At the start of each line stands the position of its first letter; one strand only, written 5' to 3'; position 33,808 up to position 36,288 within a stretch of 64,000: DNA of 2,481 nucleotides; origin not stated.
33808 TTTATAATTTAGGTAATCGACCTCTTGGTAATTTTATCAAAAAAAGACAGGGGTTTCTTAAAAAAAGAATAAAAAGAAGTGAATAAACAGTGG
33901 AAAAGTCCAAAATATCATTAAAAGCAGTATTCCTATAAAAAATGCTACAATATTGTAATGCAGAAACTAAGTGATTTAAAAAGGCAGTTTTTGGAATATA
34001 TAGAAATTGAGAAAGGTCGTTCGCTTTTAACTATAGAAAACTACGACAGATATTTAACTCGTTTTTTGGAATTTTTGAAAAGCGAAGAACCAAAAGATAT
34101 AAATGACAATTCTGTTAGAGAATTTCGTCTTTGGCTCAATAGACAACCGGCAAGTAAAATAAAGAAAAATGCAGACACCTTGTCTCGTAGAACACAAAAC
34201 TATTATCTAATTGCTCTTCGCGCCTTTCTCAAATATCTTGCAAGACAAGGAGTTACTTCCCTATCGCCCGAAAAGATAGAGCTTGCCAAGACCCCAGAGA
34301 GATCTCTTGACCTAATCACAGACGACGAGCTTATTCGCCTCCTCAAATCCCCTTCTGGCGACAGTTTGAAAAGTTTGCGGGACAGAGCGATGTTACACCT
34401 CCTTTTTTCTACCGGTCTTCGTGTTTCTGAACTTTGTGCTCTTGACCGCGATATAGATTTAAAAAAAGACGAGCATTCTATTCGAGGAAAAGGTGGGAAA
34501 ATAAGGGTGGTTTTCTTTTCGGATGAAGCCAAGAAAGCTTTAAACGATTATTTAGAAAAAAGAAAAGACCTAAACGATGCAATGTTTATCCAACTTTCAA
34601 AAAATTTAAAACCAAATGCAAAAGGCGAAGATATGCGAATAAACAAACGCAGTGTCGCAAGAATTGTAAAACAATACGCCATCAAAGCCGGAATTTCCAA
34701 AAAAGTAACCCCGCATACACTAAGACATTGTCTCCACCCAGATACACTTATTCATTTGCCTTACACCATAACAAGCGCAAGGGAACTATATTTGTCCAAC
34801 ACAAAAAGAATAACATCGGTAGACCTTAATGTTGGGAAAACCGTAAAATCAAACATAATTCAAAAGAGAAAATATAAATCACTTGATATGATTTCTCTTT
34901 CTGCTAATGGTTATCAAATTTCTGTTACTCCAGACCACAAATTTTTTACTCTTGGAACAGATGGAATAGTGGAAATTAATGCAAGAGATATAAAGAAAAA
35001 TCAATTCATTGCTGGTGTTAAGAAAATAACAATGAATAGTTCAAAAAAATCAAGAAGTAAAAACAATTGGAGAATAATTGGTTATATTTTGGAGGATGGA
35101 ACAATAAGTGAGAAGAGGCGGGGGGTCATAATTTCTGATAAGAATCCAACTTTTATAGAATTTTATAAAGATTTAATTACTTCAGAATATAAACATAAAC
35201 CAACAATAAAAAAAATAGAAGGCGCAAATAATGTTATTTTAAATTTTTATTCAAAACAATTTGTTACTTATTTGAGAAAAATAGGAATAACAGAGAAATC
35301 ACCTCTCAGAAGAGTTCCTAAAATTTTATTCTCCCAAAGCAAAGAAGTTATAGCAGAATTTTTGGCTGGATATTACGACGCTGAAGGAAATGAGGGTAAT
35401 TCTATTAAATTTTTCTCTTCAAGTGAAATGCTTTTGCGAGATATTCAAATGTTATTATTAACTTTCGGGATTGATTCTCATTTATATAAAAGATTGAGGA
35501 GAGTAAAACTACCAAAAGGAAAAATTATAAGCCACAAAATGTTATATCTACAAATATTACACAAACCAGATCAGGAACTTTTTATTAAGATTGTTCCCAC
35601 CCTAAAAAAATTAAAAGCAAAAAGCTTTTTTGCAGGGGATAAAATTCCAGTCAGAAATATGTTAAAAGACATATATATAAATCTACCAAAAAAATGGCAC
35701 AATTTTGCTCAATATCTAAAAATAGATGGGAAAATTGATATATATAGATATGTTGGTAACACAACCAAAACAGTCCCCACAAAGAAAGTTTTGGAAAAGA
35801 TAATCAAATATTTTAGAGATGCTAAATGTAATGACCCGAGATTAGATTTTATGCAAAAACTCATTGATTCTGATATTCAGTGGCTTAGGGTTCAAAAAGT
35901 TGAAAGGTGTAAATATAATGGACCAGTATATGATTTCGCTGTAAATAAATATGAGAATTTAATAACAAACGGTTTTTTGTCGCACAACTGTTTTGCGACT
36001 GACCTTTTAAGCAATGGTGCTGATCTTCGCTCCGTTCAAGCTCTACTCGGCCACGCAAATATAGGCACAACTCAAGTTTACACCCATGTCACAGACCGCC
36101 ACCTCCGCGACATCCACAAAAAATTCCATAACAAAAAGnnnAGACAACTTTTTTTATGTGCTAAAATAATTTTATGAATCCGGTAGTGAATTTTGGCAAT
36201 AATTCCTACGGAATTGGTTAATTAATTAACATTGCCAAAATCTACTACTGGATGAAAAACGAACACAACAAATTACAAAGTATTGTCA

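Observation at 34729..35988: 420-aa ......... intein in a XerC/XerD-like tyrosine recombinase, inserted right after the HxLRH box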

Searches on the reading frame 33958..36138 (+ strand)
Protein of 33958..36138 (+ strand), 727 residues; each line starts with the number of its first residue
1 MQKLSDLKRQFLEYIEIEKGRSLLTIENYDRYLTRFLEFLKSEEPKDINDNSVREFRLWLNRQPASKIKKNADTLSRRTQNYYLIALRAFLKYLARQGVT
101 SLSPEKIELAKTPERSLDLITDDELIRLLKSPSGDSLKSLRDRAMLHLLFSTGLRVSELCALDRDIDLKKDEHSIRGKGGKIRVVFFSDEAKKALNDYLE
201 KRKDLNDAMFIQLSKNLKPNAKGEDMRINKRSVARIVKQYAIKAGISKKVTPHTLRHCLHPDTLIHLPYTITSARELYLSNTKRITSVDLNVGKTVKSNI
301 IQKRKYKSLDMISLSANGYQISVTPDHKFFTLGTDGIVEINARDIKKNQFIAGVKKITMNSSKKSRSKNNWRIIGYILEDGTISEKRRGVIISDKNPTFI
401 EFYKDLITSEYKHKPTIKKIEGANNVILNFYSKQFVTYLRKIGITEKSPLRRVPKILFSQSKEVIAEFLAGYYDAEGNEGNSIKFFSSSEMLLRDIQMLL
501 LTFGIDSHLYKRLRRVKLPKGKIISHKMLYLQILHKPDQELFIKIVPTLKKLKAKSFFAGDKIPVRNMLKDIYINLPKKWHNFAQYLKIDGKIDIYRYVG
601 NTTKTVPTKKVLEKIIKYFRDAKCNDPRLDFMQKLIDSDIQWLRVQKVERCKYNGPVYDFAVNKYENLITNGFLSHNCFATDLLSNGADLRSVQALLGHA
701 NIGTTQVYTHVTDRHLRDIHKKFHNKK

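Call 3: search_protein_families(library=pfam, proteins=[window:33958-36138:+], max_evalue=1)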
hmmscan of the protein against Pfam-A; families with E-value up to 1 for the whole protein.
window:33958-36138:+ (727 aa): 9 families
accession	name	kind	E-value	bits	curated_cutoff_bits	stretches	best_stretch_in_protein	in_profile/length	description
PF00589.27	Phage_integrase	-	3.5e-37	128.3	27.1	2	120-258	3-135/172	Phage integrase family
PF14890.11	Intein_splicing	-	1.1e-21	77.7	35.8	1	275-677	13-155/155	Intein splicing domain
PF14528.11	LAGLIDADG_3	-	6.1e-17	62.1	22.5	2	463-542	1-77/82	LAGLIDADG-like domain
PF02899.23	Phage_int_SAM_1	-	3.9e-14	53.1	22.3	1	10-98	3-83/83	Phage integrase, N-terminal SAM-like domain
PF13495.12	Phage_int_SAM_4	-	1.8e-10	41.5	27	2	10-64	4-57/85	Phage integrase, N-terminal SAM-like domain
PF13102.12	Phage_int_SAM_5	-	1.7e-07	32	22.3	1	10-104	5-92/98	Phage integrase SAM-like domain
PF01850.27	PIN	-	0.12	13.4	23.6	0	134-216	18-102/120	PIN domain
PF18078.7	Thioredoxin_11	-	0.15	12.7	22.9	0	25-77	30-83/126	Thioredoxin-like SNTX domain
PF18903.5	DUF5659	-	0.2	12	23.6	0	183-219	34-71/75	Domain of unknown function (DUF5659)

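Call 4: search_protein_families(library=ncbifam, proteins=[window:33958-36138:+], max_evalue=1)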
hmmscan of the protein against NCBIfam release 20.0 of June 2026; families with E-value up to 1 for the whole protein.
window:33958-36138:+ (727 aa): 23 families
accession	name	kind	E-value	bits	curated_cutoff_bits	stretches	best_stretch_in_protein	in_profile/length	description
TIGR02225.1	recomb_XerD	equivalog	6.5e-69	232.4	329.6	2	10-258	2-241/290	site-specific tyrosine recombinase XerD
TIGR02224.1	recomb_XerC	equivalog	8.9e-67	225.5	335.15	2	10-259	2-245/295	tyrosine recombinase XerC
NF001399.0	PRK00283.1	subfamily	1.5e-66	224.7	279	2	7-258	8-250/300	tyrosine recombinase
NF040815.2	recomb_XerA_Arch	equivalog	2.2e-64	217.5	220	2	10-258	2-221/263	site-specific tyrosine recombinase/integron integrase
NF002331.0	PRK01287.1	subfamily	6.2e-40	137.3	371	2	4-259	26-280/365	site-specific tyrosine recombinase XerC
TIGR02249.1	integrase_gron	subfamily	4.7e-33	114.9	265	3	673-719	263-308/315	integron integrase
NF003462.0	PRK05084.1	equivalog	1.3e-25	89.9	267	3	140-260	195-313/360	tyrosine recombinase XerS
NF011418.0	PRK14845.1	equivalog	3.7e-19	68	756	2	286-542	68-293/1049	translation initiation factor IF-2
NF011946.0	PRK15417.1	equivalog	2.3e-17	63.2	435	3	677-712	281-316/337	integron integrase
NF006207.0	PRK08332.1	equivalog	2.4e-14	51.6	2400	2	316-513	954-1147/1684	vitamin B12-dependent ribonucleotide reductase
NF011491.0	PRK14898.1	equivalog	5.1e-13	47.9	783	1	428-682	302-548/860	DNA-directed RNA polymerase subunit A''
NF005852.0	PRK07773.1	equivalog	1.2e-12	46.9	780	1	258-682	398-831/886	replicative DNA helicase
NF038098.1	GyrA_w_intein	exception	7.1e-10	37.4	1850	1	252-679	111-539/1232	intein-containing DNA gyrase subunit A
NF007370.0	PRK09870.1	subfamily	7.3e-10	38.8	221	2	117-258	10-146/200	tyrosine-type DNA invertase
NF007371.0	PRK09871.1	subfamily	3e-09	36.7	222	2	140-258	26-141/198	tyrosine-type DNA invertase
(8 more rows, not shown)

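Call 10: find_homologous_proteins(query=window:33958-36138:+, max_evalue=0.00001)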
Query window:33958-36138:+ (727 aa): 244 proteins with E <= 0.00001 among 8000 candidates; the best 120 are listed.
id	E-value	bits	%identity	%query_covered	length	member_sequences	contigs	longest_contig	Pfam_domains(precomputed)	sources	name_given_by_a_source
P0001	0.0e+0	1583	98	100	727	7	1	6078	PF13495.13,PF14528.12,PF13102.13,PF00589.28,PF02899.24,PF14890.12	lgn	-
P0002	0.0e+0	1093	67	100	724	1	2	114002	PF13495.13,PF14528.12,PF00589.28,PF02899.24,PF14890.12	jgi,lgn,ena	-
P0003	0.0e+0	1078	66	100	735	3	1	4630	PF13495.13,PF14528.12,PF13102.13,PF00589.28,PF02899.24,PF14890.12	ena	-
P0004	0.0e+0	1068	66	100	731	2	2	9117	PF13495.13,PF14528.12,PF13102.13,PF00589.28,PF02899.24,PF14890.12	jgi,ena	-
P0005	0.0e+0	1042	63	100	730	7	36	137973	PF13495.13,PF14528.12,PF00589.28,PF02899.24,PF14890.12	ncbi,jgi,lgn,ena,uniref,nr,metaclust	ncbi:hypothetical protein A2643_00520 [Candidatus Nomurabacteria bacterium RIFCSPHIGHO2_01_FULL_39_2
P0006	0.0e+0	1033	62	100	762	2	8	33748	PF13495.13,PF14528.12,PF00589.28,PF02899.24,PF14890.12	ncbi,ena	ncbi:MAG: tyrosine-type recombinase/integrase [Patescibacteria group bacterium]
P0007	1.1e-268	911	57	100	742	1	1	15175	PF13495.13,PF14528.12,PF00589.28,PF02899.24,PF14890.12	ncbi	-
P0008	1.4e-259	881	56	97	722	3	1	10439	PF13495.13,PF14528.12,PF00589.28,PF14890.12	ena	-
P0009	5.5e-259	879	55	100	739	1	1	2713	PF13495.13,PF14528.12,PF00589.28,PF02899.24,PF14890.12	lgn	-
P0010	1.4e-257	875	55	100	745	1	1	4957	PF13495.13,PF14528.12,PF13102.13,PF00589.28,PF02899.24,PF14890.12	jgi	-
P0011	1.4e-254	865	55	99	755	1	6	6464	PF13495.13,PF14528.12,PF00589.28,PF02899.24,PF14890.12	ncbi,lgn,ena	-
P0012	6.9e-250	849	55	100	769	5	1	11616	PF13495.13,PF14528.12,PF00589.28,PF02899.24,PF14890.12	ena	-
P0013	1.0e-247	842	53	100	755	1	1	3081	PF13495.13,PF14528.12,PF13102.13,PF00589.28,PF02899.24,PF14890.12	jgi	-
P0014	3.5e-243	827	69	72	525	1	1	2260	PF14528.12,PF00589.28,PF14890.12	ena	-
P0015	9.9e-218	743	51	99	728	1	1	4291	PF13495.13,PF14528.12,PF00589.28,PF02899.24,PF14890.12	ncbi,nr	ncbi:tyrosine-type recombinase/integrase [Candidatus Wolfebacteria bacterium]|nr:tyrosine-type recom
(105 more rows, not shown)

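Call 38: find_encoding_contigs(protein=P0001, flank=6000, max_places=2)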
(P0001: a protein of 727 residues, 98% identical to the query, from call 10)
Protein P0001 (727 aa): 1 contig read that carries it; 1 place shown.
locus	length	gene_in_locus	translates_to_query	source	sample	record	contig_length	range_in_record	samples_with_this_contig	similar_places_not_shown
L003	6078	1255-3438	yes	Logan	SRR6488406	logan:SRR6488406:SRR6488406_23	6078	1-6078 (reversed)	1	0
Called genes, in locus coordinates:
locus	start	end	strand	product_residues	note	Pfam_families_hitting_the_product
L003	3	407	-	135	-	?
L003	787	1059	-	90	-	PF00312:Ribosomal_S15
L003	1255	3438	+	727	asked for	PF02899:Phage_int_SAM_1, PF13102:Phage_int_SAM_5, PF13495:Phage_int_SAM_4 (weak), PF00589:Phage_integrase, PF14890:Intein_splicing, PF14528:LAGLIDADG_3, PF00589:Phage_integrase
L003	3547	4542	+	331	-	PF13310:Virulence_RhuM, PF02661:Fic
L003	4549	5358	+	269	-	PF03372:Exo_endo_phos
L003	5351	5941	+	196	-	PF07963:N_methyl (weak)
